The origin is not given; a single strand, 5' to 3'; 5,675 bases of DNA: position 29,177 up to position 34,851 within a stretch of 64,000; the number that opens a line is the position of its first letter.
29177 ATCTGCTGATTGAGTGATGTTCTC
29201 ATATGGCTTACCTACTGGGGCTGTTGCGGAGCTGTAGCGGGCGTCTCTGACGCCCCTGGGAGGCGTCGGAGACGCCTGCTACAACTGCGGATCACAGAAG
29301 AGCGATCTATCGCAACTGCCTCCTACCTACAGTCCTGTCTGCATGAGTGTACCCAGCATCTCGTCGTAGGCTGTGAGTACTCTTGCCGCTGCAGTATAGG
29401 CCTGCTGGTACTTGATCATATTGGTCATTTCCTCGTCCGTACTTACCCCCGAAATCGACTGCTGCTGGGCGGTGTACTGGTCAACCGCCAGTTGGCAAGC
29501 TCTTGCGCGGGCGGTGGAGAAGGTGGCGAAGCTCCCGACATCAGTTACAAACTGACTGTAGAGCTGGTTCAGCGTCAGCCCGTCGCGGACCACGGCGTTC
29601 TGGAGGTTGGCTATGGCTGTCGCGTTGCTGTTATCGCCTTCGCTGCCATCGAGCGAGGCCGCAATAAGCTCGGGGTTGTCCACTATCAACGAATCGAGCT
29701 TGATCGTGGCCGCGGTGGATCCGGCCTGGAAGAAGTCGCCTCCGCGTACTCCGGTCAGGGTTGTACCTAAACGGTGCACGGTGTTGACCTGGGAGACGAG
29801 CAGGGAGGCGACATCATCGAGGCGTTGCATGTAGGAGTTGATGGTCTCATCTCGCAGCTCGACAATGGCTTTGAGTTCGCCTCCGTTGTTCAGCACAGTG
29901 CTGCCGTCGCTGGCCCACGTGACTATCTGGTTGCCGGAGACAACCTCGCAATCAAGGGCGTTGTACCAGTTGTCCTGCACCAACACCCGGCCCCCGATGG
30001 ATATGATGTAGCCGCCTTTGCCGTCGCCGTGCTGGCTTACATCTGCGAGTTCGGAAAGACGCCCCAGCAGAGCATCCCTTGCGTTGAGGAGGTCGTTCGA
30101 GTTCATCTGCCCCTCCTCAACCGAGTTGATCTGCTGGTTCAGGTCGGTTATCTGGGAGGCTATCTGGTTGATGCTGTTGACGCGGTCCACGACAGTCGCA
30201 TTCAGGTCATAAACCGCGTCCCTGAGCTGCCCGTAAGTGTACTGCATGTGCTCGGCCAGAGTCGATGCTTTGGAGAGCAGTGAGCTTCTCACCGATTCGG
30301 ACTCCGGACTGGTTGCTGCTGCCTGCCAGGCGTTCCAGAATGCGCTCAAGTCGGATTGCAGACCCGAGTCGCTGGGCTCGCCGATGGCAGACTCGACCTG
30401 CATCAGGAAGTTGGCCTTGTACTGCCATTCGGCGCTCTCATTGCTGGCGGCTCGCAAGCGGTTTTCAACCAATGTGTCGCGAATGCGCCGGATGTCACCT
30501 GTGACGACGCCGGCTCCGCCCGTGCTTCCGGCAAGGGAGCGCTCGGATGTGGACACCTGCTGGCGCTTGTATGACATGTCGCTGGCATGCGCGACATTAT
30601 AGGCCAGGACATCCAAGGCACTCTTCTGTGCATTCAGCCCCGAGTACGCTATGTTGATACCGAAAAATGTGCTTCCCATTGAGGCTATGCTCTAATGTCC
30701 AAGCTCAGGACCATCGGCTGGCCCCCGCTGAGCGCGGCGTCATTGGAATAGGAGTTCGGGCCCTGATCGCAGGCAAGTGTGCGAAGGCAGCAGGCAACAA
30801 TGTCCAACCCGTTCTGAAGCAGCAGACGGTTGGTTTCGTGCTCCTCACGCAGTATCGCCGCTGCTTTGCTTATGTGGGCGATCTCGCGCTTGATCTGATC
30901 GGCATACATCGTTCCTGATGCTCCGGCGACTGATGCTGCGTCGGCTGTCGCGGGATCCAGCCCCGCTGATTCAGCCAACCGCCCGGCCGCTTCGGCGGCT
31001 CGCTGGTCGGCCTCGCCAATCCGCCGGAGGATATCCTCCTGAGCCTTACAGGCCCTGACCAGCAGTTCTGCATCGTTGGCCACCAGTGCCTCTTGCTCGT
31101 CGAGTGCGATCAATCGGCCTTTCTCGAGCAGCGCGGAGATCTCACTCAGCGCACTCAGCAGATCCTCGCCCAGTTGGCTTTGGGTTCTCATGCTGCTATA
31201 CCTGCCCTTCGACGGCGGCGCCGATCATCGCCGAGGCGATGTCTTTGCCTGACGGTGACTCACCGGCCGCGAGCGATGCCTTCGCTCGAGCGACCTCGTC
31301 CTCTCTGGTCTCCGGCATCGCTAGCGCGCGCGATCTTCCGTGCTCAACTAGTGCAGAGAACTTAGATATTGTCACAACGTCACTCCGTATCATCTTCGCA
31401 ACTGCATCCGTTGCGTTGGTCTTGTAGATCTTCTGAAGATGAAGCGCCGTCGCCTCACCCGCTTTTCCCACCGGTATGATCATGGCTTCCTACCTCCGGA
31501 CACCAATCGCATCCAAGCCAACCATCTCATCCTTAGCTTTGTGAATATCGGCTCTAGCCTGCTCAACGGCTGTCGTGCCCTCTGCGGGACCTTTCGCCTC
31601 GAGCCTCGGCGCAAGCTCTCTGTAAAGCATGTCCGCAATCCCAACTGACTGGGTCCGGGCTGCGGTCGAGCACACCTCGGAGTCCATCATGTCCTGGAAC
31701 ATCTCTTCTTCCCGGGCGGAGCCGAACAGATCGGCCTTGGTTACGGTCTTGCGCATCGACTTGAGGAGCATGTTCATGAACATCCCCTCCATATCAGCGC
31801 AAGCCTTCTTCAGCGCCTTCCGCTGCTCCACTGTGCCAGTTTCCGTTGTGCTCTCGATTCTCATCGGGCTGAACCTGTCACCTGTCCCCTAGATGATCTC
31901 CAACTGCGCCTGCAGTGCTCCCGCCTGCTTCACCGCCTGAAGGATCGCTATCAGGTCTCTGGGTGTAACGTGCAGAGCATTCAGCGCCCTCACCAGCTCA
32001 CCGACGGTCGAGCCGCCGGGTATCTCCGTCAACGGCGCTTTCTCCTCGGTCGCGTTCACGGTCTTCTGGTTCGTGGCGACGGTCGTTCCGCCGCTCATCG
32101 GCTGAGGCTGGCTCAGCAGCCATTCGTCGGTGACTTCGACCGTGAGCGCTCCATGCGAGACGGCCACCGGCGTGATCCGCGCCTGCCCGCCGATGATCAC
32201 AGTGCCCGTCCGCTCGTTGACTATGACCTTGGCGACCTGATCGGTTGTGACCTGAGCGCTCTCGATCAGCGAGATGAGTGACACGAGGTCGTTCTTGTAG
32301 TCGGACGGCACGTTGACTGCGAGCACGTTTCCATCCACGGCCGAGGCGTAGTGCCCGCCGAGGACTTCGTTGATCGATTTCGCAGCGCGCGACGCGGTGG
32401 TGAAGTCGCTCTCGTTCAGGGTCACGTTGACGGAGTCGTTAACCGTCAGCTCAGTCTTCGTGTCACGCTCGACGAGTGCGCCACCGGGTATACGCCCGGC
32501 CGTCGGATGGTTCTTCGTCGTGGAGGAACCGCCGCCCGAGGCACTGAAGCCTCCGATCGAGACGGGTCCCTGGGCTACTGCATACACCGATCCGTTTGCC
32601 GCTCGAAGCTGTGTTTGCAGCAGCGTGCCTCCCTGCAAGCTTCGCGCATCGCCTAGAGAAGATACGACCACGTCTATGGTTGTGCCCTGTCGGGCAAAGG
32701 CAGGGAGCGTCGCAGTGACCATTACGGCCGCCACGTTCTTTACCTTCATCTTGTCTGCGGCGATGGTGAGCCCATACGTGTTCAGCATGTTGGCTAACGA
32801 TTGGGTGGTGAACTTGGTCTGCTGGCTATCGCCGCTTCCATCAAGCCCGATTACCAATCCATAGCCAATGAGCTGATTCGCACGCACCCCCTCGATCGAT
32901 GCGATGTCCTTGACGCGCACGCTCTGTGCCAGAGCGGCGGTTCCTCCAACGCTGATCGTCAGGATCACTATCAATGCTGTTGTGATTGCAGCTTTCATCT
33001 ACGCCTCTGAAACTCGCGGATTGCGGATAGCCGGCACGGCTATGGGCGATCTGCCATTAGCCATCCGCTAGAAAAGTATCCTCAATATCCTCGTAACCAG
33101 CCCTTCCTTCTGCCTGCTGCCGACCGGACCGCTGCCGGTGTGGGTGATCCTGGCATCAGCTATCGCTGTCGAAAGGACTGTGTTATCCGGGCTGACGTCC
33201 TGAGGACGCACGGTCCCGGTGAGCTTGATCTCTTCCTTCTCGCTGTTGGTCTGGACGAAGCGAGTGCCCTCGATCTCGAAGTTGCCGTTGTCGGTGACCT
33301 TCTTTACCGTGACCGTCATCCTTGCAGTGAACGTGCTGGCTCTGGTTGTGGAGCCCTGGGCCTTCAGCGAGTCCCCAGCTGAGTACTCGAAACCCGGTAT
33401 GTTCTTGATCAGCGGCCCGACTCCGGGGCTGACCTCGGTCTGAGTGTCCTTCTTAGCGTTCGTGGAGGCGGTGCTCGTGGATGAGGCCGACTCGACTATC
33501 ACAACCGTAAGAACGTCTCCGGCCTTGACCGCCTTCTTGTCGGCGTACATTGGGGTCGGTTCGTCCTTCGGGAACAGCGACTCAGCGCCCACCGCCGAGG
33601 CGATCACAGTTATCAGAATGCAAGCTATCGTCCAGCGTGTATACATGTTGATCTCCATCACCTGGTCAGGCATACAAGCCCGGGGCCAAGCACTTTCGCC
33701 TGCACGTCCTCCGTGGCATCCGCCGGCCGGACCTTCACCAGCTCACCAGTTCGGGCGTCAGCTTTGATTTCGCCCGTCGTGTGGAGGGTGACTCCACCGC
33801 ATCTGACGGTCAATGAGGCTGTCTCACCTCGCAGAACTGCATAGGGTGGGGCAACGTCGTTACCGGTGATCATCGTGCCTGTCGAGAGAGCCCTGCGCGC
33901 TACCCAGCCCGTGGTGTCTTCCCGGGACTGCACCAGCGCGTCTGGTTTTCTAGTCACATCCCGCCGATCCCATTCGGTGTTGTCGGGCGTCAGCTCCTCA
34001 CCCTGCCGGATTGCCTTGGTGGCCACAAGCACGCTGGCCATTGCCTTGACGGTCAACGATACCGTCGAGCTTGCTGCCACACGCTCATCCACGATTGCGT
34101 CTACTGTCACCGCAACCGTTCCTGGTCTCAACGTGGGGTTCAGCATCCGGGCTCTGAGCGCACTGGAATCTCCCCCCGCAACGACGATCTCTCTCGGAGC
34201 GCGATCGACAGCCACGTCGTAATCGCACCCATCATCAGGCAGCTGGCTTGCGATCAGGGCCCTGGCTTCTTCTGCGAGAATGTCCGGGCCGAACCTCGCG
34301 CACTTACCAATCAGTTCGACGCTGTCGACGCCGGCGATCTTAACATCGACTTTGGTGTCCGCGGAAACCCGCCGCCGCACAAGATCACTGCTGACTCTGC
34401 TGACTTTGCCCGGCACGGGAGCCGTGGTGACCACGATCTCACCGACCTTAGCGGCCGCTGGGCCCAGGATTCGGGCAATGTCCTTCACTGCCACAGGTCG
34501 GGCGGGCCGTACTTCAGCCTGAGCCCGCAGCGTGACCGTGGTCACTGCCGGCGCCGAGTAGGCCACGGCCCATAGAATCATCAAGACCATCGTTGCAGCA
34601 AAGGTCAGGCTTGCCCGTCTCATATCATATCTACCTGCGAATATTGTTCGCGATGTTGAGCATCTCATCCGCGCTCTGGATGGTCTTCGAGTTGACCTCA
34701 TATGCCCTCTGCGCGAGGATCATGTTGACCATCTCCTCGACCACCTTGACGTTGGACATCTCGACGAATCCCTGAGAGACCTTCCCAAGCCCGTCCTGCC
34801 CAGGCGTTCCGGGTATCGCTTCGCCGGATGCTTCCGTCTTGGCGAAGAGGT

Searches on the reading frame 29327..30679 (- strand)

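Call 34: search_protein_families(library=pfam, proteins=[window:29327-30679:-], max_evalue=0.0001)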
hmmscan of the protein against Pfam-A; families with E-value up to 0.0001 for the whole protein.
window:29327-30679:- (450 aa): 2 families
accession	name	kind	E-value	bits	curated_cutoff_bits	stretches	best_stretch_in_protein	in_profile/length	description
PF22638.1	FlgK_D1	-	6.2e-54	183.5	28.6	1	93-317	2-233/233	Flagellar hook-associated protein FlgK helical domain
PF06429.18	Flg_bbr_C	-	9.8e-14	51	23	1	408-447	6-45/46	Flagellar basal body rod FlgEFG protein C-terminal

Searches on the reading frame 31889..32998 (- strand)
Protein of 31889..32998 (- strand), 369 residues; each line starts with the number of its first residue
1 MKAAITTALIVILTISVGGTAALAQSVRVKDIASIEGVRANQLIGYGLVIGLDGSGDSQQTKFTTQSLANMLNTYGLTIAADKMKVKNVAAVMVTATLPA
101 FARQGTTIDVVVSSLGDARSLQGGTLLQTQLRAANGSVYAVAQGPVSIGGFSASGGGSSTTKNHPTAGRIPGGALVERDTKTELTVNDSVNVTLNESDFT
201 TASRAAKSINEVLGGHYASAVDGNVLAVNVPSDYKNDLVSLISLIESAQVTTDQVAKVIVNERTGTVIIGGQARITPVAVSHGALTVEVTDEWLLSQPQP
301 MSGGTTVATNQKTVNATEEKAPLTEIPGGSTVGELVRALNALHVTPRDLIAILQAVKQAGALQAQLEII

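Call 34: search_protein_families(library=pfam, proteins=[window:31889-32998:-], max_evalue=0.0001)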
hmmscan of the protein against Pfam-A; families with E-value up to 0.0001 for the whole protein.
window:31889-32998:- (369 aa): 1 family
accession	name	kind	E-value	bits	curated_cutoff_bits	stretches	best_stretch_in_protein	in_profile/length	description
PF02119.21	FlgI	-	4.5e-135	450.4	25.3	1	28-368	1-343/343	Flagellar P-ring protein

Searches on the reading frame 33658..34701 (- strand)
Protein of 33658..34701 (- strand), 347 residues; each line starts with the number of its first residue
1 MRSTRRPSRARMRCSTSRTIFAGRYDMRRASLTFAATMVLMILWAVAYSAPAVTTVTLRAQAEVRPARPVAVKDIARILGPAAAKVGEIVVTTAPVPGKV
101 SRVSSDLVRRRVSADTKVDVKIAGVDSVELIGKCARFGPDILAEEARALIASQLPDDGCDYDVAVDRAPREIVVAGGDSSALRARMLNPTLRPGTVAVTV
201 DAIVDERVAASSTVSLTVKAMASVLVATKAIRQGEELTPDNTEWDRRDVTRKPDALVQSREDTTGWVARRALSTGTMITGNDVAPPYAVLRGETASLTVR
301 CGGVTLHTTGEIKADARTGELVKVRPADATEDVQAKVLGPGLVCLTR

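Call 34: search_protein_families(library=pfam, proteins=[window:33658-34701:-], max_evalue=0.0001)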
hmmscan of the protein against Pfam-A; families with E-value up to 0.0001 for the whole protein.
window:33658-34701:- (347 aa): 2 families
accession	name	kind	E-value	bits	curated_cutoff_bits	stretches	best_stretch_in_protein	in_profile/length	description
PF13144.11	ChapFlgA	-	1.9e-21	76.8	23.8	1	223-343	2-120/122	Chaperone for flagella basal body P-ring formation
PF08666.17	SAF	-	3.9e-10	40.6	21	1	224-283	3-62/63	SAF domain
